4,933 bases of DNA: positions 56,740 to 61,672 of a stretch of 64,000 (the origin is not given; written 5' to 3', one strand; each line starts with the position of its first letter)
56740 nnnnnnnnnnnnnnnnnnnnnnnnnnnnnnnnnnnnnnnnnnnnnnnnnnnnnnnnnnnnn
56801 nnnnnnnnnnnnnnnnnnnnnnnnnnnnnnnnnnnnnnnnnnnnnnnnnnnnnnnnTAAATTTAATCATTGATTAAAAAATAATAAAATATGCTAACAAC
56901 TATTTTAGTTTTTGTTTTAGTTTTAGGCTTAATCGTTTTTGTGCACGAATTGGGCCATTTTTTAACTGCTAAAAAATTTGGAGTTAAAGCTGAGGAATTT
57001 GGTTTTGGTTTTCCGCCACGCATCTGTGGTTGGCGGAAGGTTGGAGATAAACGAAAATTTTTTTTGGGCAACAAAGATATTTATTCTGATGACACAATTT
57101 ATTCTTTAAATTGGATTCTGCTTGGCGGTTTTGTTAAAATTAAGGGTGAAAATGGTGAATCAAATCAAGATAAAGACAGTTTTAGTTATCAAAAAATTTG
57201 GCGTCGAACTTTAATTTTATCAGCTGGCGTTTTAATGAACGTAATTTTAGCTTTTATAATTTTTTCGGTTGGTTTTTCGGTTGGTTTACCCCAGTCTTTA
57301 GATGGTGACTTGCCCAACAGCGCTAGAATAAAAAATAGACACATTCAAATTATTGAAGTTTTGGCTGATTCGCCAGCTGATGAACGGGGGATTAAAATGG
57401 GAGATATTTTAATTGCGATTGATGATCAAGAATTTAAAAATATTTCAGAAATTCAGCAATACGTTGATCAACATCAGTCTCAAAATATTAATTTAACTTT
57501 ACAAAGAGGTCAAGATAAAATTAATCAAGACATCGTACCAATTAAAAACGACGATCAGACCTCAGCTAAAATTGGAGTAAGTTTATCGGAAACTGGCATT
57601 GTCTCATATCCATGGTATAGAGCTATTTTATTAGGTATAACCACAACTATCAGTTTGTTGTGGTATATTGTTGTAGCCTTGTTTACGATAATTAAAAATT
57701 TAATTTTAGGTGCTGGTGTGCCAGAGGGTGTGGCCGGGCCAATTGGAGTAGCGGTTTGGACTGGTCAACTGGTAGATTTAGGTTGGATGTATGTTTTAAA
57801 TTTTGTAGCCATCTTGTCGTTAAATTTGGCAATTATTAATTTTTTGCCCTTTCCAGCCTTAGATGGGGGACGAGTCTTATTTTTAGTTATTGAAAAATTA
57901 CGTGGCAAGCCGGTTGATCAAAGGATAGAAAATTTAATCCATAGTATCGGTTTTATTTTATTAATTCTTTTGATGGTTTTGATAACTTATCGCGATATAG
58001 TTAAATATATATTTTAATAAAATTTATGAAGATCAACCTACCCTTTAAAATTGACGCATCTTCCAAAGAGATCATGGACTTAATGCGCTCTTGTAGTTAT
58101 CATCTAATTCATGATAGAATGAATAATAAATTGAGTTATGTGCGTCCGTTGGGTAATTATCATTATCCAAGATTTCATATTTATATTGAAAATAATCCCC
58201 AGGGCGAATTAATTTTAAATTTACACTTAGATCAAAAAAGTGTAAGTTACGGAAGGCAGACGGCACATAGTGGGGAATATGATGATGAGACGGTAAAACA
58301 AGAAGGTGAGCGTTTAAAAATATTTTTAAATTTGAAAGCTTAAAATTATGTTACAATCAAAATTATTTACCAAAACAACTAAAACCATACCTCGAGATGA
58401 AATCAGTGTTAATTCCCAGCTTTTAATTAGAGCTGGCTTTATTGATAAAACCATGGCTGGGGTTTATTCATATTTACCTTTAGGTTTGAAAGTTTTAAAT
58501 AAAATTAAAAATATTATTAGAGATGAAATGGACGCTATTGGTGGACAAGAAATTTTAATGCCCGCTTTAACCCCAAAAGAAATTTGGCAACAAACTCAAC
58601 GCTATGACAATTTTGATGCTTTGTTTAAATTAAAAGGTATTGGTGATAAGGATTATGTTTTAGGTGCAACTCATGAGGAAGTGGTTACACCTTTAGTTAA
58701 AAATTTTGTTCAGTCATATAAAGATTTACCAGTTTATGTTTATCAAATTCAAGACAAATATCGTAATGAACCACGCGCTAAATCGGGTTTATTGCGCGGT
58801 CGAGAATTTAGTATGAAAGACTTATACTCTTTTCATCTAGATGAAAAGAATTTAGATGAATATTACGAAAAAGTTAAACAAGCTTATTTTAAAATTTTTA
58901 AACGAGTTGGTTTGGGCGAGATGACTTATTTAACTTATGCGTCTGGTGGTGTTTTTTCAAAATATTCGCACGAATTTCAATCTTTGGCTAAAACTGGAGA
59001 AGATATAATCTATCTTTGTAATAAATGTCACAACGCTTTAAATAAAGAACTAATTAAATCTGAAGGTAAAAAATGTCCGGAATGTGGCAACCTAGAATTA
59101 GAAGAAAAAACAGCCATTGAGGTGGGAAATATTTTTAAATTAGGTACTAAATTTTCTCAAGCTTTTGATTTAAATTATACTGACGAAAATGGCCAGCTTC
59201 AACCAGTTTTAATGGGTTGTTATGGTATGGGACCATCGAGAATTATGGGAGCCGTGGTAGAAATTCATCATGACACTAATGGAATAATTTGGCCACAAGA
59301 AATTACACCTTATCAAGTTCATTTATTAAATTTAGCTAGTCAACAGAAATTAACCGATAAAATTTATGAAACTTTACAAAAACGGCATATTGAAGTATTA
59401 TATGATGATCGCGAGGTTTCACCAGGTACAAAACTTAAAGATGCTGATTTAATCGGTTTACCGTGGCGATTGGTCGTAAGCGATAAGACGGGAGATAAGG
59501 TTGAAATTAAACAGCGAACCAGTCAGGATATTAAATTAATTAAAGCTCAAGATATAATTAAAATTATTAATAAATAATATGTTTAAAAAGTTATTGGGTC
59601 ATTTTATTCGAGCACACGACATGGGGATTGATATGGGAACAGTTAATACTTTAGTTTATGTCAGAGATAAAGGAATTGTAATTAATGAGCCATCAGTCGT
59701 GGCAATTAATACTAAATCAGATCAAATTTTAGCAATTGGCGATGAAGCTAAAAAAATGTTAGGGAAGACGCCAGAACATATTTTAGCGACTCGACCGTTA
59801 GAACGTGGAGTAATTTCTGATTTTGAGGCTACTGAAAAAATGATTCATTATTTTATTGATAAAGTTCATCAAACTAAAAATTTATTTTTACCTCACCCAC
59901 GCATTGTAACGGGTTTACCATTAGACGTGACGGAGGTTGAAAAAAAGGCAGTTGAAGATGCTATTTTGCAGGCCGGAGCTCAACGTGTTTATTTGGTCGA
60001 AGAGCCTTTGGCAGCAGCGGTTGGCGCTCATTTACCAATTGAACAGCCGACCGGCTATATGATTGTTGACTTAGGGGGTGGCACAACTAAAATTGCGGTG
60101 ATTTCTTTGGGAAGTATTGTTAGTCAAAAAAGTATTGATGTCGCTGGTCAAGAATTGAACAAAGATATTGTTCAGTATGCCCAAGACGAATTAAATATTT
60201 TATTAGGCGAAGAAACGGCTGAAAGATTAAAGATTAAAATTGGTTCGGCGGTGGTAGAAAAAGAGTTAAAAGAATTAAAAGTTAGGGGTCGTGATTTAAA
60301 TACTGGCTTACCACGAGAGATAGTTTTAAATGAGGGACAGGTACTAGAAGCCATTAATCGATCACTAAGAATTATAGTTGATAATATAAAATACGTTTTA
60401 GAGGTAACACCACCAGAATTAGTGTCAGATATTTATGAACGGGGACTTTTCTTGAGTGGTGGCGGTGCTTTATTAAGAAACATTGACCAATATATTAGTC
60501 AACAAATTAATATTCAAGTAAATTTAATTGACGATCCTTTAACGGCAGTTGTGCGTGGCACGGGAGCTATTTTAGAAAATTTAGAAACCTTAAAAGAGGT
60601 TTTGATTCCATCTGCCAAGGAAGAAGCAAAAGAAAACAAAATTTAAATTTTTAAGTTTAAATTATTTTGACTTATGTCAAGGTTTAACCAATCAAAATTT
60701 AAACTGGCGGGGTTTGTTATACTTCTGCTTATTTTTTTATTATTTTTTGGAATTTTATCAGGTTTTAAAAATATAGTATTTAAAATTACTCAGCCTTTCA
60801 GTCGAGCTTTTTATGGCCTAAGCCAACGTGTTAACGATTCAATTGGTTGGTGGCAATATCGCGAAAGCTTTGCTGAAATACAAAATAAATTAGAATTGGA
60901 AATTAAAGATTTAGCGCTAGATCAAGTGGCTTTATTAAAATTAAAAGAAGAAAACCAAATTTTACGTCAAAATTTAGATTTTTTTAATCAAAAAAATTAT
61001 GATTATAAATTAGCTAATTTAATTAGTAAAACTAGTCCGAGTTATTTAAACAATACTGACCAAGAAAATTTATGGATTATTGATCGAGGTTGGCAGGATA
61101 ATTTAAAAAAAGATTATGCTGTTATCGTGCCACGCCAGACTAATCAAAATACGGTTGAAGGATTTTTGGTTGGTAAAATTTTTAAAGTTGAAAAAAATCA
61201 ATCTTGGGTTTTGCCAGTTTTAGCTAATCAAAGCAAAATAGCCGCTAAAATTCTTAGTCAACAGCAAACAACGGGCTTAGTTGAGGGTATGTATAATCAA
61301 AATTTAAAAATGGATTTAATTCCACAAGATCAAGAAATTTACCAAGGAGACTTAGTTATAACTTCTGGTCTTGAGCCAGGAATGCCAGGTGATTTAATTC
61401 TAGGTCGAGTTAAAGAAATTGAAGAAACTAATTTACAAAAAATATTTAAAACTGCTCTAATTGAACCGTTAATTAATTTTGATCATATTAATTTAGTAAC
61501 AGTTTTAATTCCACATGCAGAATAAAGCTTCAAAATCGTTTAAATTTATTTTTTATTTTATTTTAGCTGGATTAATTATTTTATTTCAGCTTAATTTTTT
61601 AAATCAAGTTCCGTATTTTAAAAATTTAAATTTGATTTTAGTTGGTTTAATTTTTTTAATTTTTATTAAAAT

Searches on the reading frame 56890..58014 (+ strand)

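Call 24: search_protein_families(library=pfam, proteins=[window:56890-58014:+], max_evalue=0.001)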
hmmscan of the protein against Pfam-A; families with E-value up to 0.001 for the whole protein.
window:56890-58014:+ (375 aa): 6 families
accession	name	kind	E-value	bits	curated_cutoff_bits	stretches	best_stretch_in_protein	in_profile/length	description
PF02163.28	Peptidase_M50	-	1.5e-55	188.4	27.2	1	8-361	2-221/221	Peptidase family M50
PF17820.7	PDZ_6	-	4.6e-12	45.9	27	1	155-206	3-54/54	PDZ domain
PF13180.12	PDZ_2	-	1.9e-08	34.9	27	1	150-213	12-76/80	PDZ domain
PF00595.29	PDZ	-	7.9e-08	33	23.2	1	128-197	13-72/81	PDZ domain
PF04495.20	GRASP55_65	-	0.00011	23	27.7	1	146-233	39-128/138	GRASP55/65 PDZ-like domain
PF14685.13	PDZ_Tricorn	-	0.00021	21.6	25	1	159-210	29-82/88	Tricorn protease PDZ domain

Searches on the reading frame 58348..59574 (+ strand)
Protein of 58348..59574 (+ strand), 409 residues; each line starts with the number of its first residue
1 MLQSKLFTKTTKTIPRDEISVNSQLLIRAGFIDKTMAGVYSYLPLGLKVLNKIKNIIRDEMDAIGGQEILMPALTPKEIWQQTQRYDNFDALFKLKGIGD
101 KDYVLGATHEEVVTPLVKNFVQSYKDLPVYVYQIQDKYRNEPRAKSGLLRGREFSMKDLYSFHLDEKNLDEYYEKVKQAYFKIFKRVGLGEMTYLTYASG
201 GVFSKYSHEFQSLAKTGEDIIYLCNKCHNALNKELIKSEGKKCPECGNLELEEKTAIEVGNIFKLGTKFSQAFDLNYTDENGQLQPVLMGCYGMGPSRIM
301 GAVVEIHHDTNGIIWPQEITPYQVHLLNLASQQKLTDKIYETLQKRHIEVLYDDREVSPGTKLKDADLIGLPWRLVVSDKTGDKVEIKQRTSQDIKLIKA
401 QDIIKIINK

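Call 25: search_protein_families(library=pfam, proteins=[window:58348-59574:+], max_evalue=0.001)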
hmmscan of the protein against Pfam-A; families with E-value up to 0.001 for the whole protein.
window:58348-59574:+ (409 aa): 2 families
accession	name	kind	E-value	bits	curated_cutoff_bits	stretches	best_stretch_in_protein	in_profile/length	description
PF00587.30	tRNA-synt_2b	-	1.2e-30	107.4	29.3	1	94-307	2-179/179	tRNA synthetase class II core domain (G, H, P, S and T)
PF03129.25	HGTP_anticodon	-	5.8e-14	52.5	21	1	324-408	2-92/94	Anticodon binding domain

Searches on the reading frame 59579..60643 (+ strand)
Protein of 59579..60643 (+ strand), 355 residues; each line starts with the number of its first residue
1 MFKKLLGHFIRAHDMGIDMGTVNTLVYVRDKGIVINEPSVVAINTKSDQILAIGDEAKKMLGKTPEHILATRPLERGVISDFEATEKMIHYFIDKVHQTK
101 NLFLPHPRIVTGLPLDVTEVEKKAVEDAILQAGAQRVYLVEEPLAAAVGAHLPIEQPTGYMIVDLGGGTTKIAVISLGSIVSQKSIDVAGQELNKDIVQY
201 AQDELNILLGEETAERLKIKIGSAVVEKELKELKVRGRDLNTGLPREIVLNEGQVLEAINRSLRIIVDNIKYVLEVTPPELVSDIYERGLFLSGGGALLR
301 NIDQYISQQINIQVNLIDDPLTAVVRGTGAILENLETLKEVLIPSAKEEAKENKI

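Call 25: search_protein_families(library=pfam, proteins=[window:59579-60643:+], max_evalue=0.001)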
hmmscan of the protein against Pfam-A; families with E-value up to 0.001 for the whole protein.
window:59579-60643:+ (355 aa): 6 families
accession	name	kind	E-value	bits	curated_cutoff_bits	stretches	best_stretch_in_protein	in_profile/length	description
PF06723.19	MreB_Mbl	-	3.8e-131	437.2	27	1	13-339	2-326/327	MreB/Mbl protein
PF14450.12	FtsA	-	2.5e-13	50.9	31.8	1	162-316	2-109/127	Cell division protein FtsA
PF00022.25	Actin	-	5.7e-10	38.8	27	1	27-204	20-190/410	Actin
PF00012.26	HSP70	-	5.1e-07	28.7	20.6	1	110-179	137-207/599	Hsp70 protein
PF06277.17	EutA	-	0.00025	20.5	27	1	159-233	144-219/475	Ethanolamine utilisation protein EutA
PF11104.14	PilM_2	-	0.00027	20.4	27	0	290-318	278-306/340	Type IV pilus assembly protein PilM;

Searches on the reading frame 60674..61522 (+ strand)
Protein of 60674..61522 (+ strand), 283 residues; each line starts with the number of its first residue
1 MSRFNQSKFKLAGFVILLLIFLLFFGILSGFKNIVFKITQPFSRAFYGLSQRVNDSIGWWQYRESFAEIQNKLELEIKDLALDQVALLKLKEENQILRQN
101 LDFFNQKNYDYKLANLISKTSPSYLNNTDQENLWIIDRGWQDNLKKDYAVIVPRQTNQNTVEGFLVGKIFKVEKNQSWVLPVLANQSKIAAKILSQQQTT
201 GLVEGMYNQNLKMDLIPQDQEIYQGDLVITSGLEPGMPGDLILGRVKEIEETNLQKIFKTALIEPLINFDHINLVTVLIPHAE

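Call 25: search_protein_families(library=pfam, proteins=[window:60674-61522:+], max_evalue=0.001)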
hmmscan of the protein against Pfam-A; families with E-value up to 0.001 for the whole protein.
window:60674-61522:+ (283 aa): 1 family
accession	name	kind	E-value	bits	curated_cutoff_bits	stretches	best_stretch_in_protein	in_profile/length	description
PF04085.20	MreC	-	1.3e-27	96.9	28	1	129-278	8-146/147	Rod shape-determining protein MreC, barrel core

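Call 57: find_encoding_contigs(protein=window:60674-61522:+, flank=10000, max_places=4)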
Protein window:60674-61522:+ (283 aa): 1 contig read that carries it; 1 place shown.
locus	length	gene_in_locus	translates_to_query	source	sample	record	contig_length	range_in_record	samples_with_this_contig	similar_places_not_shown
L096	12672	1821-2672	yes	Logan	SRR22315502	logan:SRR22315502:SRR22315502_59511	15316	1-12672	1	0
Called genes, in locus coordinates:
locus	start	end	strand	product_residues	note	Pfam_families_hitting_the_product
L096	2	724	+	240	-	?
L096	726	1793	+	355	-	PF06723:MreB_Mbl, PF00022:Actin, PF00012:HSP70 (weak), PF14450:FtsA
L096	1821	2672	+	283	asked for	PF04085:MreC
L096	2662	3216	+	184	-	-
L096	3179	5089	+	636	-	PF03717:PBP_dimer, PF00905:Transpeptidase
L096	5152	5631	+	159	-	PF03449:GreA_GreB_N, PF01272:GreA_GreB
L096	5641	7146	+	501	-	PF01336:tRNA_anti-codon, PF00152:tRNA-synt_2, PF01409:tRNA-synt_2d (faint)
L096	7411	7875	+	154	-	-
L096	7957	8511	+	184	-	PF01966:HD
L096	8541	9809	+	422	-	PF02403:Seryl_tRNA_N, PF00587:tRNA-synt_2b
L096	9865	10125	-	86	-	-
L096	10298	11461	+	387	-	PF01168:Ala_racemase_N, PF00842:Ala_racemase_C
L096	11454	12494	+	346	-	-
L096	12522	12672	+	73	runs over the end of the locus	PF18893:DUF5652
